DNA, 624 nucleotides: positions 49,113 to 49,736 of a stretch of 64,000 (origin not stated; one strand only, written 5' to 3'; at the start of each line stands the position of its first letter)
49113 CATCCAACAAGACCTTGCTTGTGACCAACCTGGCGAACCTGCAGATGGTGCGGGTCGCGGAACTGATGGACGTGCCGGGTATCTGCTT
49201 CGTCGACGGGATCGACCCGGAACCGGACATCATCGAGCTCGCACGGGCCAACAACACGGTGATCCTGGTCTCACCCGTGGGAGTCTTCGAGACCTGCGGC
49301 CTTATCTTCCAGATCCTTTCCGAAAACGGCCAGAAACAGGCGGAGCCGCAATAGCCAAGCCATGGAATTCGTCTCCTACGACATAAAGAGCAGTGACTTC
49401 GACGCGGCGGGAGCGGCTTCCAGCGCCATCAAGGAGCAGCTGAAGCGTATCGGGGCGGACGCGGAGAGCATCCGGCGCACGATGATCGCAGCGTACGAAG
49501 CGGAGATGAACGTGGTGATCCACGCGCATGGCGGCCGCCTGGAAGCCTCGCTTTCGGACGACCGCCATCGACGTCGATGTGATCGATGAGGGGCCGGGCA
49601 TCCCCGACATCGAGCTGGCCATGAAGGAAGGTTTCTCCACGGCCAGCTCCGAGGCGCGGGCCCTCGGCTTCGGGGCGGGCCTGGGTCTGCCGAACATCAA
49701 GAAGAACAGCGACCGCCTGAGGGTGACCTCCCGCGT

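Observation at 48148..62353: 14-kb one-strand locus wiring Rex, two HydS-like Fe-S sensors, PHP/GHKL proteins and a phosphorelay around a multimeric [FeFe]-hydrogenase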

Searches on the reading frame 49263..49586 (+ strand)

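Call 5: search_protein_families(library=pfam, proteins=[window:49263-49586:+], max_evalue=0.01)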
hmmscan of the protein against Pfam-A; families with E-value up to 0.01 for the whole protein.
window:49263-49586:+ (108 aa): 1 family
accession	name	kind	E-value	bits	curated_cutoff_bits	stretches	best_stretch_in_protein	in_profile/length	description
PF13581.12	HATPase_c_2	-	0.00087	19.7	27.4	1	46-93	5-52/127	Histidine kinase-like ATPase domain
